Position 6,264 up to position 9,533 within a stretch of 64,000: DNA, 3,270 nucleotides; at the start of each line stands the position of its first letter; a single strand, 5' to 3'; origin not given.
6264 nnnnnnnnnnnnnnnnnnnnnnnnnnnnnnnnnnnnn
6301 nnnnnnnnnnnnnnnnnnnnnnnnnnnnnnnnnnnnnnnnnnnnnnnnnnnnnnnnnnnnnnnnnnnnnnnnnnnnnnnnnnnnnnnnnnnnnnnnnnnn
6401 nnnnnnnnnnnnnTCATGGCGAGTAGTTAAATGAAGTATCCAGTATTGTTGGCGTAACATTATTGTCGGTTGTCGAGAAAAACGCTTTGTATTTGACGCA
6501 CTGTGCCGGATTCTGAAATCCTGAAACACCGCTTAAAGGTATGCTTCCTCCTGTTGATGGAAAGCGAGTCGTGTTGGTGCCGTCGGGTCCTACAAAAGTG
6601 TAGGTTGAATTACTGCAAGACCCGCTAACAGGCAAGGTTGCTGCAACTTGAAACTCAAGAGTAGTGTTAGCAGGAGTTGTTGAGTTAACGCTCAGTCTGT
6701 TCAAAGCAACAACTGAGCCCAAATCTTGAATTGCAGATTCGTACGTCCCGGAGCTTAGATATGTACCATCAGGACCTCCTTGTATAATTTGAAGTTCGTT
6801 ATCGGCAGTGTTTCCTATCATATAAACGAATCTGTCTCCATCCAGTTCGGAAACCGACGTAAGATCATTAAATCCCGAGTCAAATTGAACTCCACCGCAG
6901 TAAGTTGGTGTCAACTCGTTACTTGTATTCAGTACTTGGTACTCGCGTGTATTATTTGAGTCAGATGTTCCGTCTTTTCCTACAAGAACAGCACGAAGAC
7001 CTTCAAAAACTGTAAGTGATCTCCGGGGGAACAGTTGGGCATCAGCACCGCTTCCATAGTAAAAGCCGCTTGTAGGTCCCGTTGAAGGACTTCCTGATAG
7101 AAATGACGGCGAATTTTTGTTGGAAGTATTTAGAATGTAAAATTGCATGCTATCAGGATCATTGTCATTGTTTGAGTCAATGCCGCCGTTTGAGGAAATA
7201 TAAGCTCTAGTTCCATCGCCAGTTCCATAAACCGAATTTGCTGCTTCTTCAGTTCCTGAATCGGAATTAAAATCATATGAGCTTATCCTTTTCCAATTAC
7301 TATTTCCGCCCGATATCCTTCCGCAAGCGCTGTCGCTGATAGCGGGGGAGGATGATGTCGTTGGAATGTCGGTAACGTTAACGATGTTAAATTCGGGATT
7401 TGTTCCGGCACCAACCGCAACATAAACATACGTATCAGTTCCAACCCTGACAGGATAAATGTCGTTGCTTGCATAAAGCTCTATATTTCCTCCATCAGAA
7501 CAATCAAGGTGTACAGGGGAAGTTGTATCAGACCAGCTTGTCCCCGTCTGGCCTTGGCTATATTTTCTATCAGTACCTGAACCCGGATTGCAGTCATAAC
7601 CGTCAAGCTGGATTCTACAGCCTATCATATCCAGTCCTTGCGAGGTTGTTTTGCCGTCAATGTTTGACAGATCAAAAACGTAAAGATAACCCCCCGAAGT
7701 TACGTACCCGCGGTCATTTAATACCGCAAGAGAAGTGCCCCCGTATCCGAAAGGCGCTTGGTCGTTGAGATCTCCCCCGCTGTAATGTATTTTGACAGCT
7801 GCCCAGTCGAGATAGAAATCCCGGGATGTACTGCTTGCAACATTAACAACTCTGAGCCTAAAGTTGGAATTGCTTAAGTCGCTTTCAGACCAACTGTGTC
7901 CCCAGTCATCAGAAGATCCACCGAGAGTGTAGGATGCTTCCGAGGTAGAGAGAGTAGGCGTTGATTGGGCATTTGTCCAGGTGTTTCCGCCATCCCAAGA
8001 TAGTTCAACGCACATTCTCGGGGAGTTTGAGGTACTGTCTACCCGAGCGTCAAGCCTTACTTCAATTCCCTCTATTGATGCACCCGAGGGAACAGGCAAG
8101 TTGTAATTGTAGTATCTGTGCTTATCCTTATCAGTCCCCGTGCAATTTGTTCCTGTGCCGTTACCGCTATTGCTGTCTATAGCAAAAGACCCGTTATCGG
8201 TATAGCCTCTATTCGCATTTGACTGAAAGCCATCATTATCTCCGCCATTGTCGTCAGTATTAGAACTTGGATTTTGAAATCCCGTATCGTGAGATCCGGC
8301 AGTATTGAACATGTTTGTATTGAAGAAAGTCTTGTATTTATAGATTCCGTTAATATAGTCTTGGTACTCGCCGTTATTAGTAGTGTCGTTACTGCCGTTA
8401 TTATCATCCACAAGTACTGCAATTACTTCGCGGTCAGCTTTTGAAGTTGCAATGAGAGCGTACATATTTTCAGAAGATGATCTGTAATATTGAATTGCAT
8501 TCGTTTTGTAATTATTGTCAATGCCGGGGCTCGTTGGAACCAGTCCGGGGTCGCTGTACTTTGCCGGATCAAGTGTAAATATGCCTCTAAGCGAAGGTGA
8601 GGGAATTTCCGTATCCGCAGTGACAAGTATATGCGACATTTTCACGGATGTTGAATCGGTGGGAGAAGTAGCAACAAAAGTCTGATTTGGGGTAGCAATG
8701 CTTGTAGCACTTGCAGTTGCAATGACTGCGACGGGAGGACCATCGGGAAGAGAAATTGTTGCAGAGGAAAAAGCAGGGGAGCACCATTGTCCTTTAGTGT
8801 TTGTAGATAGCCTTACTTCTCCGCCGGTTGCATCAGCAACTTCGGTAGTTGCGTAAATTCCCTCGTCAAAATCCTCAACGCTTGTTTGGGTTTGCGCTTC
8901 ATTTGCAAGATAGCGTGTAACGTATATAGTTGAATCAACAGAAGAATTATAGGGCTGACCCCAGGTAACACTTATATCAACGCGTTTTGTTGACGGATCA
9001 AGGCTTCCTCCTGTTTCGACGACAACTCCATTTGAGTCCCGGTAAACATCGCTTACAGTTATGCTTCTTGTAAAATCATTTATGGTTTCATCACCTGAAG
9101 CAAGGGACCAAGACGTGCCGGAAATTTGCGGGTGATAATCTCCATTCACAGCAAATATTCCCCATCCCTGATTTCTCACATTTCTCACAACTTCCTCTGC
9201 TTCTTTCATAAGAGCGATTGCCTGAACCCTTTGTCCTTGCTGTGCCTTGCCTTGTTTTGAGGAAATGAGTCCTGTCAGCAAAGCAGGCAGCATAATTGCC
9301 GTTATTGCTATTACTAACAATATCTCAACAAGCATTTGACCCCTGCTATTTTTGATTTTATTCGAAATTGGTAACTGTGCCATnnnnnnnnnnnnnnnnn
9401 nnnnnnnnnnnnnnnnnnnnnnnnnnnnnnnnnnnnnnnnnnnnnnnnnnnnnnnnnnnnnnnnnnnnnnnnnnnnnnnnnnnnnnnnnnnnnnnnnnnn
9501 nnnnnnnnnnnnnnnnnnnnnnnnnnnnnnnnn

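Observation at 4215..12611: Type IV pilus operon with a 989-aa prepilin-like protein and four prepilin-signature genes but no pilD/pilT/pilMNO in the window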

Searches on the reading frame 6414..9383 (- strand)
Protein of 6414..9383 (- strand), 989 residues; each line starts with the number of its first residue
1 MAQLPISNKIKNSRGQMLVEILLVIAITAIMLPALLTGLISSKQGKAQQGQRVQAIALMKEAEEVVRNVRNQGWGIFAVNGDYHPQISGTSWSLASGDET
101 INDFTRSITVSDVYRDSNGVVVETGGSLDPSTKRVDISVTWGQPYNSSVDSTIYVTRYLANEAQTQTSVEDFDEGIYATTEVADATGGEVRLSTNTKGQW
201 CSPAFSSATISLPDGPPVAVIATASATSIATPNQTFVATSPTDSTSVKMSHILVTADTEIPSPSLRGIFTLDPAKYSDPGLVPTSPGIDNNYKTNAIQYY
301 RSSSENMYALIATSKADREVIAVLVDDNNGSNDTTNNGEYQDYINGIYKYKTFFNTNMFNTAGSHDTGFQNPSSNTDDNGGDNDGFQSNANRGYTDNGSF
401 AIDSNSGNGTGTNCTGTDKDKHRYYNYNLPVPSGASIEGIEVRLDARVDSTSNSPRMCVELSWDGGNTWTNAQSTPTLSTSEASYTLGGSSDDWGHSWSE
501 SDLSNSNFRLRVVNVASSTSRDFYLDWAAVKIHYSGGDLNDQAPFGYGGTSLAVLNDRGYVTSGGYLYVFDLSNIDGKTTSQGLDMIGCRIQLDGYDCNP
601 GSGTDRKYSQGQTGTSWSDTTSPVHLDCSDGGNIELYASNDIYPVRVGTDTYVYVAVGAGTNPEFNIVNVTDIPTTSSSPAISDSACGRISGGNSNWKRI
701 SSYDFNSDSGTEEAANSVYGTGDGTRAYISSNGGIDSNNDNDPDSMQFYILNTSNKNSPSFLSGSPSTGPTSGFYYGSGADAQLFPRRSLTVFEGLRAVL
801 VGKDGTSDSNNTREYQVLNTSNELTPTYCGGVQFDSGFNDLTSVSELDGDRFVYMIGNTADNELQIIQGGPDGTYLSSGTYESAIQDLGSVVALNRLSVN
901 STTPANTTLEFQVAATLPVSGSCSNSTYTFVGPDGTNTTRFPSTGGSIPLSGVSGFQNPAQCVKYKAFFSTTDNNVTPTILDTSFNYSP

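Call 4: search_protein_families(library=pfam, proteins=[window:6414-9383:-], max_evalue=0.1)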
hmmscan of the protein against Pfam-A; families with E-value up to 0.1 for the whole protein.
window:6414-9383:- (989 aa): 0 families

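Call 5: search_protein_families(library=ncbifam, proteins=[window:6414-9383:-], max_evalue=0.1)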
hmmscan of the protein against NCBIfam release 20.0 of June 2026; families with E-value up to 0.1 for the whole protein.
window:6414-9383:- (989 aa): 1 family
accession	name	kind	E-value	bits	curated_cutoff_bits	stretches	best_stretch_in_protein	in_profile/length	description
NF041013.1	T4P_ComGE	equivalog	0.057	13.5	49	0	11-62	1-52/83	competence type IV pilus minor pilin ComGE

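Call 10: search_solved_structures(query=window:6414-9383:-, max_evalue=1)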
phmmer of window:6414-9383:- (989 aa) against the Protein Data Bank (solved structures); distinct sequences matched with E-value up to 1: 0.

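Call 12: find_homologous_proteins(query=window:6414-9383:-)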
Query window:6414-9383:- (989 aa): 395 proteins with E <= 0.001 among 8000 candidates; the best 120 are listed.
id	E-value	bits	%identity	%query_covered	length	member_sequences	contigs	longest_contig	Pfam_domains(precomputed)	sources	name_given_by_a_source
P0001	0.0e+0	2180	100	98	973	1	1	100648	-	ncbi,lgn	-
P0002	0.0e+0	2017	92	98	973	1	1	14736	-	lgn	-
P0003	0.0e+0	1836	82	99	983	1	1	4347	-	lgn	-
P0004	0.0e+0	1709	76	100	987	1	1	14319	-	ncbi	-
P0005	0.0e+0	1671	74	99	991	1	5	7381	-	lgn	-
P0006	0.0e+0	1632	72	100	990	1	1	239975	-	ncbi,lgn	-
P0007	0.0e+0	1631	74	99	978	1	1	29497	-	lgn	-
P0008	0.0e+0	1598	72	100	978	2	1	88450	-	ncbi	-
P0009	0.0e+0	1583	72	98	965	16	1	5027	-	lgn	-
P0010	0.0e+0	1579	72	98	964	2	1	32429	-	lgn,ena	-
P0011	0.0e+0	1576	71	100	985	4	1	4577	-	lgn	-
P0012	0.0e+0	1533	69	99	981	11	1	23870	-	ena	-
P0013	0.0e+0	1522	68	99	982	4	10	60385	-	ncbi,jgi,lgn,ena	-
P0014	0.0e+0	1495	66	99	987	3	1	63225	-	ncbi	-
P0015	0.0e+0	1485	66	100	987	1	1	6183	-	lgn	-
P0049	0.0e+0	1260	59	99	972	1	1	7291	PF07963.18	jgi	jgi:prepilin-type N-terminal cleavage/methylation domain-containing protein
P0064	0.0e+0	1239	57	99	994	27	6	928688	-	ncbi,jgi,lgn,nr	ncbi:MAG: hypothetical protein WBB49_01835 [Microgenomates group bacterium]|jgi:hypothetical protein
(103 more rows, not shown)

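Call 21: find_encoding_contigs(protein=P0001, flank=10000, max_places=3)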
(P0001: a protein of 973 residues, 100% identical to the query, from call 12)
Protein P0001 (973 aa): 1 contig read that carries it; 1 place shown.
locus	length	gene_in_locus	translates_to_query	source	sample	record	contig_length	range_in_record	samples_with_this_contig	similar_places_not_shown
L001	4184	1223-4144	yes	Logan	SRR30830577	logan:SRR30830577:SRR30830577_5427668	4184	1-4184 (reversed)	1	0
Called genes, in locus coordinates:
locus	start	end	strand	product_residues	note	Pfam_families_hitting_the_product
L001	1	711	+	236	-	?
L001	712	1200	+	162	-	PF07963:N_methyl (weak)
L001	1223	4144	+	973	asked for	-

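Call 38: predict_structure(alignment_id=A1)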
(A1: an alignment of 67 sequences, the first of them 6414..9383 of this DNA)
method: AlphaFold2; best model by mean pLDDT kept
length: 989 residues; sequences in the alignment: 67
mean_pLDDT: 84.1   pTM: 0.61
mean pLDDT of the five models: 84.1, 83.5, 83.1, 79.6, 79.4
residues with pLDDT >= 90: 418; 70-90: 445; 50-70: 93; < 50: 33
segments of 3 or more residues with pLDDT < 50: 1-3, 6-17, 33-36, 38-43, 632-638
pLDDT, mean of each block of 10 residues (from residue 1): 43 48 56 49 60 84 87 83 88 89 90 78 79 89 81 78 84 86 81 72 87 92 85 94 93 86 94 94 86 94 95 92 95 94 96 80 71 86 81 87 91 90 89 83 95 95 94 95 93 91 92 92 94 79 85 94 90 92 85 79 75 77 70 47 89 83 85 72 62 75 82 82 88 76 85 94 90 91 87 81 83 89 90 88 83 88 85 69 91 90 89 92 88 90 90 87 94 80 86
secondary structure, 60 per line:
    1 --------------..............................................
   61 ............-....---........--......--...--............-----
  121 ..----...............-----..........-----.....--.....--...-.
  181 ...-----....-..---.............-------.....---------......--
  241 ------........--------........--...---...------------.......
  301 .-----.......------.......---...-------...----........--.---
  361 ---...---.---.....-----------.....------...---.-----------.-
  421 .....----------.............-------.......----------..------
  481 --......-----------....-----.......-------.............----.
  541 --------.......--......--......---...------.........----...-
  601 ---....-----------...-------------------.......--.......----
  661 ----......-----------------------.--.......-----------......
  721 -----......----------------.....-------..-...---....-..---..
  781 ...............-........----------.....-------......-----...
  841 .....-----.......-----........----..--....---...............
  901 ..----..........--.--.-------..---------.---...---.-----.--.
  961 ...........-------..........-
elements in order (helices of 4 or more, strands of 3 or more residues): H15-72 H74-77 E81-88 E91-96 E99-101 E104-115 E127-141 E147-156 E162-166 H169-173 E176-178 E180-183 E189-192 E199-211 E219-223 E233-238 E247-254 E263-270 E294-301 E307-313 E320-326 E340-342 E347-354 E364-366 E374-378 H390-393 E401-403 E421-425 E436-448 E456-462 E483-488 H500-503 E509-515 E523-535 E549-555 E558-563 E566-571 E584-592 E597-599 E604-607 E619-621 E641-647 E650-656 E665-670 E697-703 E715-720 E726-731 E748-752 E763-765 E769-772 H779-783 E784-792 E797-804 E815-819 E827-832 E838-845 E851-857 E863-870 E879-882 E886-902 E907-916 E945-947 E960-971 E979-988

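Call 46: find_encoding_contigs(protein=P0064, flank=10000, max_places=2)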
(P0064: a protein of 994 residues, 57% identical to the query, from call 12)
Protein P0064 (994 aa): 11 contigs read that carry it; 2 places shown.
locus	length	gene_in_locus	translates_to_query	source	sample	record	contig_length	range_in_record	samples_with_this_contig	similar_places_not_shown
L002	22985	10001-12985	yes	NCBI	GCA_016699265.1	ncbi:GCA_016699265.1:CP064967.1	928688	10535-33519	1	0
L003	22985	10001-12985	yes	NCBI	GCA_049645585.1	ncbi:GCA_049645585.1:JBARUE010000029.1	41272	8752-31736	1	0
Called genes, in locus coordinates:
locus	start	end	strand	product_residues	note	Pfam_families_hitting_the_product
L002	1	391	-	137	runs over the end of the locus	PF01325:Fe_dep_repress, PF02742:Fe_dep_repr_C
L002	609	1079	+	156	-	PF00383:dCMP_cyt_deam_1, PF14437:MafB19-deam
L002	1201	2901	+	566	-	PF05157:MshEN, PF00437:T2SSE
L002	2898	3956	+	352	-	PF00482:T2SSF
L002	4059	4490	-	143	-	PF00072:Response_reg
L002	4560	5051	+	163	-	PF01862:PvlArgDC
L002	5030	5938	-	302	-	PF09924:LPG_synthase_C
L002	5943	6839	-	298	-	PF00892:EamA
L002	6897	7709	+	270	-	-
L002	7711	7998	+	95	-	-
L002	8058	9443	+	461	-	PF00512:HisKA, PF02518:HATPase_c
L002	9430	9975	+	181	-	-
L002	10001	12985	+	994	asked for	-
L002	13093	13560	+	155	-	-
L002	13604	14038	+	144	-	-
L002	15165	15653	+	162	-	PF07963:N_methyl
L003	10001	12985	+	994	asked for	-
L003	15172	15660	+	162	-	PF07963:N_methyl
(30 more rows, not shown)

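Call 50: search_solved_structures(query=A1, max_evalue=10)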
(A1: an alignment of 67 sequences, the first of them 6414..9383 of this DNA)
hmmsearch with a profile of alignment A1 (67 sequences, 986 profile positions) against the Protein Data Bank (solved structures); distinct sequences matched with E-value up to 10: 1.
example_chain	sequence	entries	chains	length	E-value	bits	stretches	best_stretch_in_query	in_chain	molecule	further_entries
7epq_A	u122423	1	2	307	0.83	10.4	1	608-671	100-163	Putative exopolyphosphatase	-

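Call 54: fold_search(model_id=the predicted structure, library=pdb)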
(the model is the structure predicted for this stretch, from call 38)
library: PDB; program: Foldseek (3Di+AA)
matches with E <= 10: 1433; with E <= 0.001: 96
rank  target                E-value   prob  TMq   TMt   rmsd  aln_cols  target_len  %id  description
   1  1kit                  2.6e-08  1.00  0.20  0.24  27.3       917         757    9  VIBRIO CHOLERAE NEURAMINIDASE (released 1997-06-05)
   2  7z4f_G                5.0e-08  1.00  0.16  0.17  65.2      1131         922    8  Tail of phage SU10 genome release intermediate (released 2022-08-17)
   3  6eks                  1.4e-07  1.00  0.23  0.29  25.8       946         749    9  Vibrio cholerae neuraminidase complexed with oseltamivir carboxylate (released 2017-11-29)
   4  6eku                  1.4e-07  1.00  0.22  0.28  24.9       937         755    9  Vibrio cholerae neuraminidase complexed with zanamivir (released 2017-11-29)
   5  8tx5_A                2.2e-07  1.00  0.15  0.20  25.6       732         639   11  Crystal structure of an engineered variant of galactose oxidase, GOaseRd4BB, from Fusarium graminearum (released 2024-07-03)
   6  9e2g_2B               2.9e-07  1.00  0.14  0.20  34.0       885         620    8  Cryo-EM structure of 48 nm repeat of microtubule doublet from T. brucei flagellum (released 2025-03-12)
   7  9neh                  3.6e-07  1.00  0.14  0.20  25.6       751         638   11  The 1.48 Angstrom crystal structure of galactose oxidase variant with genetically incorporated Cl2-Tyr495 (released 2026-03-11)
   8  9n77_LT               3.6e-07  1.00  0.14  0.16  33.3       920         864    8  SSU processome maturation and disassembly, State K (released 2025-11-05)
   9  7y1c_Y                3.6e-07  0.97  0.14  0.16  23.1      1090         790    8  CryoEM structure of Klebsiella phage Kp9 tail complex applied with C6 symmetry (released 2023-06-14)
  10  1w0o                  4.9e-07  1.00  0.22  0.27  24.8       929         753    9  Vibrio cholerae sialidase (released 2004-07-08)
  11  9n6v_LQ               6.3e-07  0.97  0.12  0.13  31.2       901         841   10  SSU processome maturation and disassembly, State A (released 2025-11-05)
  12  7y22_Y                6.3e-07  0.94  0.14  0.16  27.1       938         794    9  CryoEM structure of Klebsiella phage Kp7 tail complex applied with C6 symmetry (released 2023-06-14)
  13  2wq8                  1.2e-06  1.00  0.16  0.22  25.1       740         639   11  Glycan labelling using engineered variants of galactose oxidase obtained by directed evolution (released 2010-09-01)
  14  9n6v_LT               1.3e-06  0.96  0.13  0.14  31.9       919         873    8  SSU processome maturation and disassembly, State A (released 2025-11-05)
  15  7dco_3                1.6e-06  0.98  0.16  0.14  36.2      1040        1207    8  Cryo-EM structure of the activated spliceosome (Bact complex) at an atomic resolution of 2.5 angstrom (released 2021-03-17)
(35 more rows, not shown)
